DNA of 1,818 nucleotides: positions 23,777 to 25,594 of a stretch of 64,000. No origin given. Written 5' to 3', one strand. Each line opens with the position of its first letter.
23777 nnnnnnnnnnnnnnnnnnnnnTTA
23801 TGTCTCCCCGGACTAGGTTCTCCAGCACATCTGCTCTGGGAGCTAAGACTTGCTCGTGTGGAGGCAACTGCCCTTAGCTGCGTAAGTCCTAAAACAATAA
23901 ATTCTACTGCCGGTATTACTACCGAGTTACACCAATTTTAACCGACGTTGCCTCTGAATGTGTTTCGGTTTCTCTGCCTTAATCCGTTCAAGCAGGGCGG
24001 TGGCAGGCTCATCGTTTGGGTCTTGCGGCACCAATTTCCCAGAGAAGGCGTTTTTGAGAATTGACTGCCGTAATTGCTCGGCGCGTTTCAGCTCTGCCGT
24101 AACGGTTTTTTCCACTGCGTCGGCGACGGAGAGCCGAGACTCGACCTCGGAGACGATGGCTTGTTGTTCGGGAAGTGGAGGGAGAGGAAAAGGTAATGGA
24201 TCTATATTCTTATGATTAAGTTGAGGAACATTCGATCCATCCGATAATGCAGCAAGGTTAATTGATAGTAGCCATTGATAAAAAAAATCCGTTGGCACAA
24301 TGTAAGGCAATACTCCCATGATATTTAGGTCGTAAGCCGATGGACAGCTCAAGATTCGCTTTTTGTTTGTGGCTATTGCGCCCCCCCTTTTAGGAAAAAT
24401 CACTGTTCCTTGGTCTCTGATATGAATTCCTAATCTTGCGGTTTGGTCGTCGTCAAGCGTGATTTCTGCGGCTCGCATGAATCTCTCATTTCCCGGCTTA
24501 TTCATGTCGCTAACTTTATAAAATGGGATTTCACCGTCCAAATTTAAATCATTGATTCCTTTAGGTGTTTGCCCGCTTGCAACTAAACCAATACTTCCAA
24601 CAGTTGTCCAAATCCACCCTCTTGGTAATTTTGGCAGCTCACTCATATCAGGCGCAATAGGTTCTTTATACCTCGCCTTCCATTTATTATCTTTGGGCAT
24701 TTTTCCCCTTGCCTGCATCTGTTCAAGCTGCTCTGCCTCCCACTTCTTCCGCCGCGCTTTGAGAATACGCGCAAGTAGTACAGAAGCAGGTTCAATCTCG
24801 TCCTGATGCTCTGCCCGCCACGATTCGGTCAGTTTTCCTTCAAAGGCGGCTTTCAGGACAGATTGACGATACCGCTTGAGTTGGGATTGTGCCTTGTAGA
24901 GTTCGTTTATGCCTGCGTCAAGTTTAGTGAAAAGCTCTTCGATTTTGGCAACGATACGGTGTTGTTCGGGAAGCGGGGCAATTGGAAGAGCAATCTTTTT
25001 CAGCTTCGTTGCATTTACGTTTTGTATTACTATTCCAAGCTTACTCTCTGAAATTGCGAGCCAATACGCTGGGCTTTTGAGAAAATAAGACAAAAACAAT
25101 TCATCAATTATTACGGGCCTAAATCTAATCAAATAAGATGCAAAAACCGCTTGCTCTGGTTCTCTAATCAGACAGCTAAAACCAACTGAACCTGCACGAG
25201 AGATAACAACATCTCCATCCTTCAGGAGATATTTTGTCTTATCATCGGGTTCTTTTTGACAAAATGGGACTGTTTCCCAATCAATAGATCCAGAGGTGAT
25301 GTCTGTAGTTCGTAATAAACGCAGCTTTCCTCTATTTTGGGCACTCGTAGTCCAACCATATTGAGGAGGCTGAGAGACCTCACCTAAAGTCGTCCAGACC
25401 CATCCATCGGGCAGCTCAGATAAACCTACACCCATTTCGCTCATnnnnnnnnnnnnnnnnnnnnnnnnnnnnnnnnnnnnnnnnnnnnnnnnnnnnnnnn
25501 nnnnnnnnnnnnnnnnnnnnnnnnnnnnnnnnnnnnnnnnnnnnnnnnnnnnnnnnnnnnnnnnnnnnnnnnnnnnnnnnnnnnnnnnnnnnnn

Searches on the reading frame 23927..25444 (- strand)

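Call 46: search_protein_families(library=pfam, proteins=[window:23927-25444:-], max_evalue=0.00001)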
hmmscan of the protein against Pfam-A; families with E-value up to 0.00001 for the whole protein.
window:23927-25444:- (505 aa): 1 family
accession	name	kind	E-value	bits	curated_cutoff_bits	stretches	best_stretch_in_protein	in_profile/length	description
PF01420.25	Methylase_S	-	1.3e-23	84.5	22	2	52-180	42-163/168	Type I restriction modification DNA specificity domain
